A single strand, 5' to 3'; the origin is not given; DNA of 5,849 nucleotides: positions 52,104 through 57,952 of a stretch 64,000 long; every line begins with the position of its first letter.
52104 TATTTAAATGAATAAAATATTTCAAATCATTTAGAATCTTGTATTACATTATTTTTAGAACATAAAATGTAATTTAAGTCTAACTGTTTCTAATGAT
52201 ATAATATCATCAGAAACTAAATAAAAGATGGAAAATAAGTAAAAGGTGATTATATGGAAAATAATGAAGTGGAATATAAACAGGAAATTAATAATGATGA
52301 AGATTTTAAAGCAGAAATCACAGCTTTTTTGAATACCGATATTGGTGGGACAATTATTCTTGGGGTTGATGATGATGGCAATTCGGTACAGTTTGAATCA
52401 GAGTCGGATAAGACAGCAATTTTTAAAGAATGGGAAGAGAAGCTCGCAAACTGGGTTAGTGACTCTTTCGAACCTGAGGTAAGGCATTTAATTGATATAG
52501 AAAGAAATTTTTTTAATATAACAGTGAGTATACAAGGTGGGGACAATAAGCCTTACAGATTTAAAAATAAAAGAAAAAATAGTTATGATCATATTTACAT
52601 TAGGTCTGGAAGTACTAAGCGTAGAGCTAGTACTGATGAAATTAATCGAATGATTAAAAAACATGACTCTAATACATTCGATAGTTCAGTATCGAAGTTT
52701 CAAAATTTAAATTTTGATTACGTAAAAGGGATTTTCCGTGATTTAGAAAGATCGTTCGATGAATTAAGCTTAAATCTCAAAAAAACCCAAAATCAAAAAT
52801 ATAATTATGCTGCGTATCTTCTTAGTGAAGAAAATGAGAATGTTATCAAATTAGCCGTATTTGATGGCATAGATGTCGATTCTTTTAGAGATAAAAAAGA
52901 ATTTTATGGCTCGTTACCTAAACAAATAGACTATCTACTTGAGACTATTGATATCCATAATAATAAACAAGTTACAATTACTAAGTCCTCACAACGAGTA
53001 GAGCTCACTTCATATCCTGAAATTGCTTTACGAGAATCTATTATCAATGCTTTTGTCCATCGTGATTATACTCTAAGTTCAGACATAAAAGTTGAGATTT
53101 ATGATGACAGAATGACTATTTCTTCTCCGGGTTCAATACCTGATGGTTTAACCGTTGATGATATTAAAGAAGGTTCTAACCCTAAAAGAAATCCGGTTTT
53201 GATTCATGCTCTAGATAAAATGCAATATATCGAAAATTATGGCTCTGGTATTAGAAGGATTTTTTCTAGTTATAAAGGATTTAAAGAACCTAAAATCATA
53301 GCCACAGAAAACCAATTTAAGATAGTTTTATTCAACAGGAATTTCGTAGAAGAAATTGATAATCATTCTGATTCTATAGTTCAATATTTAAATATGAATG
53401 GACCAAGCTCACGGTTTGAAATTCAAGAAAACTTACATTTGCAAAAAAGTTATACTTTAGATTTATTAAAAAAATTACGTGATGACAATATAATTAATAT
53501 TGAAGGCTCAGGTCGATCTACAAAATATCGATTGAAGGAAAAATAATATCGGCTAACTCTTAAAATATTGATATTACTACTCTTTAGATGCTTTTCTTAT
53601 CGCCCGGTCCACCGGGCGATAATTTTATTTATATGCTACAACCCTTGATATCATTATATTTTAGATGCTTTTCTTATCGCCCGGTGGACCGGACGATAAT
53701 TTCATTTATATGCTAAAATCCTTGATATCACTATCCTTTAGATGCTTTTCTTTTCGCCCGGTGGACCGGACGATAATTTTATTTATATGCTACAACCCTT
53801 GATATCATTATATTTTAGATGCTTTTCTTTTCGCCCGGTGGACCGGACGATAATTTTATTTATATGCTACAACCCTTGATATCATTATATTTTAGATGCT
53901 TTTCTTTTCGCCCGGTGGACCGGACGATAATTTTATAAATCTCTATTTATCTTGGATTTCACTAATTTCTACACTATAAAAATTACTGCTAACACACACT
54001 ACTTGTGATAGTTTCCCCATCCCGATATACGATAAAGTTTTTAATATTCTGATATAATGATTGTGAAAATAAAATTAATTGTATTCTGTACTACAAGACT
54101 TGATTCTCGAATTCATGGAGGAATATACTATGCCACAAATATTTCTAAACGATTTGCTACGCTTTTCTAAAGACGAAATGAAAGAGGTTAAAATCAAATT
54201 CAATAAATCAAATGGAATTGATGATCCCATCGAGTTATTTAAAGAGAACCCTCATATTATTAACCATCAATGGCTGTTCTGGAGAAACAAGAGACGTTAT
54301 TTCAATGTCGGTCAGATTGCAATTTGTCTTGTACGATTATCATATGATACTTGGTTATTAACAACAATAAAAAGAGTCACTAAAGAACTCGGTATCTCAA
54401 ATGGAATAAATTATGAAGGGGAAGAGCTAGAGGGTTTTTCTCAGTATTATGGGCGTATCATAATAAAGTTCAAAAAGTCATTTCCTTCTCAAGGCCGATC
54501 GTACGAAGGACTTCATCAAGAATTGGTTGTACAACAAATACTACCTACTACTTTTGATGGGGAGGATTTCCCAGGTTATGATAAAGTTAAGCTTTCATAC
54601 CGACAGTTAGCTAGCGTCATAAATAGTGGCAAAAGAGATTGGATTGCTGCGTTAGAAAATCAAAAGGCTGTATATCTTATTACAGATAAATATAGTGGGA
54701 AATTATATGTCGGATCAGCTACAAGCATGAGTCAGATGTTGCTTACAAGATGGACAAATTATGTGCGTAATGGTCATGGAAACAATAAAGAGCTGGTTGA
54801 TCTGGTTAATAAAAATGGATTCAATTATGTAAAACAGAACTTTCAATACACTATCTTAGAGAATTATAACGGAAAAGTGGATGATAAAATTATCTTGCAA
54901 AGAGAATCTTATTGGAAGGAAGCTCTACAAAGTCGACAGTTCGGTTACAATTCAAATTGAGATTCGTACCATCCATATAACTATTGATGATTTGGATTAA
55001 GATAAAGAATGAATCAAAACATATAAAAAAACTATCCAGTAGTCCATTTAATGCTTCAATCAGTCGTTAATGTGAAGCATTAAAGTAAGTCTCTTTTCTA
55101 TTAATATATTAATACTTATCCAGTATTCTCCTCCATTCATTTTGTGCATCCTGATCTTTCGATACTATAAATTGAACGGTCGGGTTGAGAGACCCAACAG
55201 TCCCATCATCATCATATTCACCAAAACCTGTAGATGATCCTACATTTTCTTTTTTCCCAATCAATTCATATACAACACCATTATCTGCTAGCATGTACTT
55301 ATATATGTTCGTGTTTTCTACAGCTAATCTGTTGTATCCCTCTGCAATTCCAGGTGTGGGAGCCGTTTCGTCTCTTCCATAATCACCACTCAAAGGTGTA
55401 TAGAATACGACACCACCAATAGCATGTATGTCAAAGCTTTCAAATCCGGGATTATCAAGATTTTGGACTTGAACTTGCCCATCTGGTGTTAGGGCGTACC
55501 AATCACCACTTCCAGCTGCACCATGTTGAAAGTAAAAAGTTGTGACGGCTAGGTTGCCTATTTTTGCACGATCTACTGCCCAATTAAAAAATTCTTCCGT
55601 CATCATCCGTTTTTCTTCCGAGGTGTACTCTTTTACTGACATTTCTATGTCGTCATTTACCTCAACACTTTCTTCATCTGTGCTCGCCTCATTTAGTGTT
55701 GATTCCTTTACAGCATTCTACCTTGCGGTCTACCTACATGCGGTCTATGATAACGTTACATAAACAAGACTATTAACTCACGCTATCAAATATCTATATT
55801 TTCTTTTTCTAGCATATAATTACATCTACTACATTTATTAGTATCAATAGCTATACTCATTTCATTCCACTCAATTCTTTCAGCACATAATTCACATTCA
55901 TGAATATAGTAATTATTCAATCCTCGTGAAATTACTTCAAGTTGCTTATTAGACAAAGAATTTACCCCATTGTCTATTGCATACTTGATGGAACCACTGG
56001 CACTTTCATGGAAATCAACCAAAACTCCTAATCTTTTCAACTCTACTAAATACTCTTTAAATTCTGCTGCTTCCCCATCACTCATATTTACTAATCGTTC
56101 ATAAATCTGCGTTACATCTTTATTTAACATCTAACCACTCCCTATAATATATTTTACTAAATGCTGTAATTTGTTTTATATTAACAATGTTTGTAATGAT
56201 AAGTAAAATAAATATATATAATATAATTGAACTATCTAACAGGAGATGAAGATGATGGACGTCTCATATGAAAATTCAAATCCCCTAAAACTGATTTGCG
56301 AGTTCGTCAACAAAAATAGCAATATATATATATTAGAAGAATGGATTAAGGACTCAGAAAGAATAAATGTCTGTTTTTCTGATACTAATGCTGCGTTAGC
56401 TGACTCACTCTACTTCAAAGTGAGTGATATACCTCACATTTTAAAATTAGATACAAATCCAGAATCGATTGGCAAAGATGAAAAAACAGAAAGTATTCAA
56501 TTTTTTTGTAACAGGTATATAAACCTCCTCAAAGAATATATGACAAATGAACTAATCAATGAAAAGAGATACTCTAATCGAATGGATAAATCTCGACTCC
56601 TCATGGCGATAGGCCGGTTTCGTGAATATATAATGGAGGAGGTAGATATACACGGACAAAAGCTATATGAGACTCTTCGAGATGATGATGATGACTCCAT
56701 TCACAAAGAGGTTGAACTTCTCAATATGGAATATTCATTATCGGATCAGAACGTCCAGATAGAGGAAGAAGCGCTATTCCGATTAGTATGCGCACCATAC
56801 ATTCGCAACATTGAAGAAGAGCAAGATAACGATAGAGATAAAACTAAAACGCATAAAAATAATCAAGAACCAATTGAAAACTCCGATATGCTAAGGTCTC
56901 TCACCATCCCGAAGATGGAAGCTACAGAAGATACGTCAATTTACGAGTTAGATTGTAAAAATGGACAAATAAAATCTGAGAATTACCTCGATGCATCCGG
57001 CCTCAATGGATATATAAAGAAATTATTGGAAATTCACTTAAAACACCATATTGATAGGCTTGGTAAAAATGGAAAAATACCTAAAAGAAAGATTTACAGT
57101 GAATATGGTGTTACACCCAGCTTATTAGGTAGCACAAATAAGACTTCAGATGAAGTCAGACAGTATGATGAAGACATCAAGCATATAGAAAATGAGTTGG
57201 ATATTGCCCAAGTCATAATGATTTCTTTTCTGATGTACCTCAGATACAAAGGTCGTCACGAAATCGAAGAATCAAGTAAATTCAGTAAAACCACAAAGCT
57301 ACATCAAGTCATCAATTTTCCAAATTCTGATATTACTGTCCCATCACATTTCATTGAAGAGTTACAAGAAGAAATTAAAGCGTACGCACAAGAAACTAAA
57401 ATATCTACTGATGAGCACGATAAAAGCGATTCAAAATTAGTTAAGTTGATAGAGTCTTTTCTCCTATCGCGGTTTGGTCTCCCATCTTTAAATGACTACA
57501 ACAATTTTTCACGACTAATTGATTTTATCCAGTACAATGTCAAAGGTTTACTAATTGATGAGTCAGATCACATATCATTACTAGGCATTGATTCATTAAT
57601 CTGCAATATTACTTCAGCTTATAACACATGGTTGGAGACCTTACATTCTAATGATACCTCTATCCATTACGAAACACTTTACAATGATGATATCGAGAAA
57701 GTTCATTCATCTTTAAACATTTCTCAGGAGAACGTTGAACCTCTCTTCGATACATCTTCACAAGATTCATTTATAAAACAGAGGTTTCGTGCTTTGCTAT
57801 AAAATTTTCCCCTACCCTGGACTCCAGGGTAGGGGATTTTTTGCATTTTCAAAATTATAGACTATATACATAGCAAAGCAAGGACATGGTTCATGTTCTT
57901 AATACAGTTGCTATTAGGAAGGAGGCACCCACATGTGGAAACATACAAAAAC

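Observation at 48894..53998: ISS-bounded 5.1-kb cassette: two AlbA_2/Schlafen-like proteins flanking a large HEPN-motif protein, a candidate undescribed defence system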

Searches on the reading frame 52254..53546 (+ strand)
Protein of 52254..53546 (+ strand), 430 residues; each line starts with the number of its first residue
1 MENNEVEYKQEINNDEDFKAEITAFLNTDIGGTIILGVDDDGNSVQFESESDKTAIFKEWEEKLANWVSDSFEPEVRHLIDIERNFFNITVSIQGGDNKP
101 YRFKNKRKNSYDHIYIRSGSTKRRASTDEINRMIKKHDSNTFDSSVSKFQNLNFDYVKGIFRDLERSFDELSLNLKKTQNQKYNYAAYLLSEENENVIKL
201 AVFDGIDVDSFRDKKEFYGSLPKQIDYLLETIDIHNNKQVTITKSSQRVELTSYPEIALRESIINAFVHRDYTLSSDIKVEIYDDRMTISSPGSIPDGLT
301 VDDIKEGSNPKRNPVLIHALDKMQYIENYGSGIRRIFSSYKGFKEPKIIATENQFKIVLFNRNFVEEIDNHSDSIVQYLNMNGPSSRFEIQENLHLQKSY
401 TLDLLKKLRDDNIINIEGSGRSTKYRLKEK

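Call 3: search_protein_families(library=pfam, proteins=[window:52254-53546:+], max_evalue=0.1)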
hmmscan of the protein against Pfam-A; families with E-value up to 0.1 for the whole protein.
window:52254-53546:+ (430 aa): 3 families
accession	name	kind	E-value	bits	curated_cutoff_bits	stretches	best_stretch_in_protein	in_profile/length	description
PF13749.12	HATPase_c_4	-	2.8e-22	78.9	26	1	276-359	2-89/89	Putative ATP-dependent DNA helicase recG C-terminal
PF04326.19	SLFN_AlbA_2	-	2.5e-16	60.7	25.3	1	2-125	1-117/118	Schlafen, AlbA_2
PF22168.2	DIP2311-like_C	-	0.02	15.6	27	1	405-428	40-63/63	Transcriptional regulator DIP2311-like, C-terminal domain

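Call 4: search_protein_families(library=padloc, proteins=[window:52254-53546:+], max_evalue=0.1)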
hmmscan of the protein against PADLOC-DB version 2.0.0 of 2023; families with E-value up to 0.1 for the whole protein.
window:52254-53546:+ (430 aa): 3 families
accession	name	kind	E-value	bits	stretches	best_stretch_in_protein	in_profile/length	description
PDLC02402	Aga_SIR2-PNTD1-PNTD2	-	5.9e-15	52.5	1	72-300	255-488/876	Class I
PDLC02418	Aga_SIR2-Kinase-PNTD1-PNTD2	-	2.2e-12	44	1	213-299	281-365/756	Class I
PDLC02394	pAgo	-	7.2e-12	41.9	1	214-374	273-449/1121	-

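Call 5: search_protein_families(library=ncbifam, proteins=[window:52254-53546:+], max_evalue=0.1)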
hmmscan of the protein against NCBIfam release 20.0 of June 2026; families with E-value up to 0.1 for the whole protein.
window:52254-53546:+ (430 aa): 1 family
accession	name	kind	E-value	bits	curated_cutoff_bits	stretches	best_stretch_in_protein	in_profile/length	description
NF033788.1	HTH_metalloreg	subfamily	0.0061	16.4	55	1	375-429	16-70/77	metalloregulator ArsR/SmtB family transcription factor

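Call 17: search_protein_families(library=phrogs, proteins=[window:52254-53546:+], max_evalue=0.1)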
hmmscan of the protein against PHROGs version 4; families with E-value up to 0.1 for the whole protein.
window:52254-53546:+ (430 aa): 2 families
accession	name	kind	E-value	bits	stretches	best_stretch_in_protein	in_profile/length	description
phrog_12156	-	DNA, RNA and nucleotide metabolism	6.8e-56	190.9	1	2-428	18-481/485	DNA helicase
phrog_13363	-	unknown function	0.018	15.1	1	138-242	205-306/318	-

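Call 83: find_homologous_proteins(query=window:52254-53546:+)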
Query window:52254-53546:+ (430 aa): 194 proteins with E <= 0.001 among 4095 candidates; the best 120 are listed.
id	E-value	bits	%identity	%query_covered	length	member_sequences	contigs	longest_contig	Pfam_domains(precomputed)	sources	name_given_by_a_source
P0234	6.6e-231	784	81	100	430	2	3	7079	PF13749.13,PF04326.20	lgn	-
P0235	2.3e-142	493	53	99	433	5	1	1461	PF13749.13,PF04326.20,PF12802.14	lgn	-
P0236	9.8e-140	484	52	99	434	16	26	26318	PF13749.13,PF04326.20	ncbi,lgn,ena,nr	ncbi:transcriptional regulator [Staphylococcus gallinarum]|nr:transcriptional regulator [Staphylococ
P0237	2.6e-137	476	52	99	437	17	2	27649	PF13749.13,PF04326.20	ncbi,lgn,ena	-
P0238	9.5e-134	465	51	99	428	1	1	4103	PF13749.13,PF04326.20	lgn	-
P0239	1.3e-131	458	52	100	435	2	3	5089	PF13749.13,PF04326.20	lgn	-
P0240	1.3e-130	454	50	99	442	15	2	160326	PF13749.13,PF04326.20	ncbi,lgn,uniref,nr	ncbi:transcriptional regulator [Enterococcus durans]|uniref:ATP-binding protein n=1 Tax=Enterococcus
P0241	2.0e-130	454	50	100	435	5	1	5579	PF13749.13,PF04326.20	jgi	-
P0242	3.0e-129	450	50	99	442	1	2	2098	PF13749.13,PF04326.20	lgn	-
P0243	4.7e-129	449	50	99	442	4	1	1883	PF13749.13,PF04326.20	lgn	-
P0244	6.8e-129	449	49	99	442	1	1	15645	PF13749.13,PF04326.20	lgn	-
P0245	8.6e-129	448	49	100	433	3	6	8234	PF13749.13,PF04326.20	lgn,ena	-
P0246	1.0e-128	448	50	98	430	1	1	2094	PF13749.13,PF04326.20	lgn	-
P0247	4.3e-128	446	48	99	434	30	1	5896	PF13749.13,PF04326.20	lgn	-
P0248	8.9e-128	445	50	100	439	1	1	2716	PF13749.13,PF04326.20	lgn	-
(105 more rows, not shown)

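Call 85: find_encoding_contigs(protein=P0234, flank=7000, max_places=3)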
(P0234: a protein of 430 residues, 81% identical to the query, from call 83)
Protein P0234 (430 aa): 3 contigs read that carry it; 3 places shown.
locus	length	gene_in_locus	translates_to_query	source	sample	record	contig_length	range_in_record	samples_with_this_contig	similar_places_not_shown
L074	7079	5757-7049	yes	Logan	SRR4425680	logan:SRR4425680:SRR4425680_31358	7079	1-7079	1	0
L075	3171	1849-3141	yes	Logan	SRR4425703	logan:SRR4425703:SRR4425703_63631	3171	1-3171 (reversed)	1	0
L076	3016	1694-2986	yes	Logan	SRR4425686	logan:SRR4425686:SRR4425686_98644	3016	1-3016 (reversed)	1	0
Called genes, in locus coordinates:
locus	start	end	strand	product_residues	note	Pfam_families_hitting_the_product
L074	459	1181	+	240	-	PF13731:WxL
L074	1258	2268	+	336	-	PF06030:WxLIP_PGBD, PF11797:WxLIP_HBD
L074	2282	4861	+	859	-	PF17936:Big_6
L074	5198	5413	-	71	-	-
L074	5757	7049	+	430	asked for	PF04326:SLFN_AlbA_2, PF13749:HATPase_c_4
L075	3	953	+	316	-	?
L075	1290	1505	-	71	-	-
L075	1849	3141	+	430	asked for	PF04326:SLFN_AlbA_2, PF13749:HATPase_c_4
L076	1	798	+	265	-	?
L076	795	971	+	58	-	-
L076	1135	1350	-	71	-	-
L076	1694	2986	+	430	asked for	PF04326:SLFN_AlbA_2, PF13749:HATPase_c_4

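Call 86: find_encoding_contigs(protein=P0236, flank=7000, max_places=4)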
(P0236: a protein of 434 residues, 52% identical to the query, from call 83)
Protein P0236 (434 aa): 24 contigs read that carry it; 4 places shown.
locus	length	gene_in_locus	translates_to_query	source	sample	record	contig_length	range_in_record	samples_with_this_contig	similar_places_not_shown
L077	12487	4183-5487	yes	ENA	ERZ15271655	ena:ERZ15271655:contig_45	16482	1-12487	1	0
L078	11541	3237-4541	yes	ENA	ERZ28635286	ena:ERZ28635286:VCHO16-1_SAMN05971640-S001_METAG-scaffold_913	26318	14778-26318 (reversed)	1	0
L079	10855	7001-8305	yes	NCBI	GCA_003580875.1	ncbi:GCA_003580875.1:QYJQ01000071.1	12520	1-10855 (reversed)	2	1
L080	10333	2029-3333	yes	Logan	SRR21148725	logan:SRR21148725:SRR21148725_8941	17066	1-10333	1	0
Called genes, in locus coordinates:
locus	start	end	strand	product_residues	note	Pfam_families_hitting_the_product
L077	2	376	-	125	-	?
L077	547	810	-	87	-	-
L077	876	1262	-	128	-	PF18662:HTH_56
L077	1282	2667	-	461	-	PF06048:DUF927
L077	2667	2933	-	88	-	PF07205:DUF1413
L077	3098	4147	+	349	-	-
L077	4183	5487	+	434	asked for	PF04326:SLFN_AlbA_2, PF13749:HATPase_c_4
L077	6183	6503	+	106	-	-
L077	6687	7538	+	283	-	PF22945:LEM-3_GIY-YIG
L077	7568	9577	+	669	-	-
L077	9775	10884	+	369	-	PF00476:DNA_pol_A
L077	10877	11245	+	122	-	-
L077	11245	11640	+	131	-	-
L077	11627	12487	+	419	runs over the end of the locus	PF19263:DUF5906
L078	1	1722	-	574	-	?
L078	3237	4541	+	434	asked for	PF04326:SLFN_AlbA_2, PF13749:HATPase_c_4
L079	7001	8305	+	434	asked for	PF04326:SLFN_AlbA_2, PF13749:HATPase_c_4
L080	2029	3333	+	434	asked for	PF04326:SLFN_AlbA_2, PF13749:HATPase_c_4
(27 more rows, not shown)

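Call 87: find_encoding_contigs(protein=P0240, flank=7000, max_places=2)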
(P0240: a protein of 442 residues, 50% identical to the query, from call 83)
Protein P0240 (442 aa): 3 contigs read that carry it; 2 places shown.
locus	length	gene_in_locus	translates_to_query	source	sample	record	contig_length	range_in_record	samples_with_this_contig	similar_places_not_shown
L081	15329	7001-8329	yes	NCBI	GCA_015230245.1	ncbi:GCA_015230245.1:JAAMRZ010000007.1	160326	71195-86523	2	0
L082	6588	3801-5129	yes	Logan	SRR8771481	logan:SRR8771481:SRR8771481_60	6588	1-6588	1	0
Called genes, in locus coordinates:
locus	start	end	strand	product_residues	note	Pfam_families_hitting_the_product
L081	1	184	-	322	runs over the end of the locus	PF00535:Glycos_transf_2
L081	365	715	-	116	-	PF03413:PepSY (weak)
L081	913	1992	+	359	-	PF05343:Peptidase_M42, PF01546:Peptidase_M20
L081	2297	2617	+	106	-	PF00085:Thioredoxin, PF14595:Thioredoxin_9 (weak)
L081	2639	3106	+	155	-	PF00582:Usp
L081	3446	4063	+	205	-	PF14794:DUF4479, PF01588:tRNA_bind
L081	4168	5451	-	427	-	PF00089:Trypsin, PF13365:Trypsin_2, PF13180:PDZ_2, PF00595:PDZ (weak), PF17820:PDZ_6 (weak)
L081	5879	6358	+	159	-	PF02590:SPOUT_MTase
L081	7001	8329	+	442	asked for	PF04326:SLFN_AlbA_2, PF13749:HATPase_c_4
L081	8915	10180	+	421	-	PF00375:SDF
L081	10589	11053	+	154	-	PF00359:PTS_EIIA_2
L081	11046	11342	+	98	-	PF02302:PTS_IIB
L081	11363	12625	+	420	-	PF03611:EIIC-GAT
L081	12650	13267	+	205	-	PF13580:SIS_2 (faint), PF01380:SIS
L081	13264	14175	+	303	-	PF00701:DHDPS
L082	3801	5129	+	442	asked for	PF04326:SLFN_AlbA_2, PF13749:HATPase_c_4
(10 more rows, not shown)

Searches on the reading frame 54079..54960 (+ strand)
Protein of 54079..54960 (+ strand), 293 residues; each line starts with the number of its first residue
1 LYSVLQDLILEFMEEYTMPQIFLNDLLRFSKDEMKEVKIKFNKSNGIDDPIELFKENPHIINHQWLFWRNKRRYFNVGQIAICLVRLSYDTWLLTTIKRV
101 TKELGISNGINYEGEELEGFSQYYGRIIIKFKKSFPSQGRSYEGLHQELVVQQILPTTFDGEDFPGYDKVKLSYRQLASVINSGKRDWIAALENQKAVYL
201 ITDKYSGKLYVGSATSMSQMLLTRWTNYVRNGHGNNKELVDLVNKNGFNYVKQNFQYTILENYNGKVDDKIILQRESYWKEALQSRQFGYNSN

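Call 3: search_protein_families(library=pfam, proteins=[window:54079-54960:+], max_evalue=0.1)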
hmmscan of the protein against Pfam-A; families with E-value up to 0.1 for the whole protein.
window:54079-54960:+ (293 aa): 2 families
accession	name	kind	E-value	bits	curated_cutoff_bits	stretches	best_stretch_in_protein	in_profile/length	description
PF01541.30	GIY-YIG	-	9e-05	23.1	22.6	1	196-291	2-78/78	GIY-YIG catalytic domain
PF21786.3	Bflower_3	-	0.0041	17.5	34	1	207-266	19-79/125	6-fold beta flower protein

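Call 4: search_protein_families(library=padloc, proteins=[window:54079-54960:+], max_evalue=0.1)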
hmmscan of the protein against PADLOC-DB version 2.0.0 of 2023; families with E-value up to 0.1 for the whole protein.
window:54079-54960:+ (293 aa): 4 families
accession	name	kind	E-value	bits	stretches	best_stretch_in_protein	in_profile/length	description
PDLC03973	UzuA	-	9.3e-47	157.9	1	23-293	5-278/278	-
PDLC03974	UzuA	-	3.3e-40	136.4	1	112-293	131-310/310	-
PDLC03701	HEase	-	1.6e-07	29.5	1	197-291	4-91/271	homing endonuclease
PDLC03693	HEase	-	0.00065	17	1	194-284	106-188/313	homing endonuclease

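Call 5: search_protein_families(library=ncbifam, proteins=[window:54079-54960:+], max_evalue=0.1)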
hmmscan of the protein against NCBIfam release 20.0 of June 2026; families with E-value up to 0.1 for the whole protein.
window:54079-54960:+ (293 aa): 1 family
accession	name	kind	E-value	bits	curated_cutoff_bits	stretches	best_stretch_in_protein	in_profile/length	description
TIGR01453.1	grpIintron_endo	subfamily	1.1e-09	38.6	56.05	1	196-291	2-86/215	group I intron endonuclease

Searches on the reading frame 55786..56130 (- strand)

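Call 3: search_protein_families(library=pfam, proteins=[window:55786-56130:-], max_evalue=0.1)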
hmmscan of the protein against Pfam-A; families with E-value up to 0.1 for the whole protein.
window:55786-56130:- (114 aa): 0 families

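Call 4: search_protein_families(library=padloc, proteins=[window:55786-56130:-], max_evalue=0.1)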
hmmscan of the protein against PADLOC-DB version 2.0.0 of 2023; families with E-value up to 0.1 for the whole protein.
window:55786-56130:- (114 aa): 1 family
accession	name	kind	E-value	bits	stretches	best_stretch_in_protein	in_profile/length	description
PDLC00352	PtuB1|PtuB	-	0.014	13.1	1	42-111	8-84/206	Unknown function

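Call 5: search_protein_families(library=ncbifam, proteins=[window:55786-56130:-], max_evalue=0.1)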
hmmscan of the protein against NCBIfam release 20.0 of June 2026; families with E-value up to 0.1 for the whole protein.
window:55786-56130:- (114 aa): 2 families
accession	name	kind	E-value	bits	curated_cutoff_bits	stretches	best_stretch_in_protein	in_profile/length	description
NF033459.1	DksA_like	equivalog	0.0096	16.2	105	1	38-111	37-113/113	RNA polymerase-binding protein DksA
NF004929.0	PRK06286.2-2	equivalog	0.063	13.4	279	1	36-84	69-117/143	putative monovalent cation/H+ antiporter subunit G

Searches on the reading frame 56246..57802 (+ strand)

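Call 3: search_protein_families(library=pfam, proteins=[window:56246-57802:+], max_evalue=0.1)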
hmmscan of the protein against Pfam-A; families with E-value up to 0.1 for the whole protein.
window:56246-57802:+ (518 aa): 2 families
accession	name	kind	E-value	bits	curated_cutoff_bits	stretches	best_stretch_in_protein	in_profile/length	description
PF23725.1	Dredd_N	-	5.7e-05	23.4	27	1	309-371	6-73/100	Caspase-8, N-terminal domain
PF11215.13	DUF3010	-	0.023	15.5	25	0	65-110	27-72/137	Protein of unknown function (DUF3010)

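Call 4: search_protein_families(library=padloc, proteins=[window:56246-57802:+], max_evalue=0.1)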
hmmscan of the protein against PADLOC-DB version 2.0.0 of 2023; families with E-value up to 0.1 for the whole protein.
window:56246-57802:+ (518 aa): 2 families
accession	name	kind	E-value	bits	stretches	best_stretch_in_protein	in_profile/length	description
PDLC02419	Aga_SIR2-PNTD1-PNTD2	-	0.0012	15.7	1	361-425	20-81/558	Class I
PDLC02401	Aga_SIR2-PNTD1-PNTD2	-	0.011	12.5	1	378-424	8-53/524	Class I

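Call 5: search_protein_families(library=ncbifam, proteins=[window:56246-57802:+], max_evalue=0.1)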
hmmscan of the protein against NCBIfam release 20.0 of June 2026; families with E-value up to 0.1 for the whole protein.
window:56246-57802:+ (518 aa): 1 family
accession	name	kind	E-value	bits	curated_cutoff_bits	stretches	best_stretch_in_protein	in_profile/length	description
NF047852.1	SiroCoChCbiK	equivalog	0.049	13.2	400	0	386-447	85-144/261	sirohydrochlorin cobaltochelatase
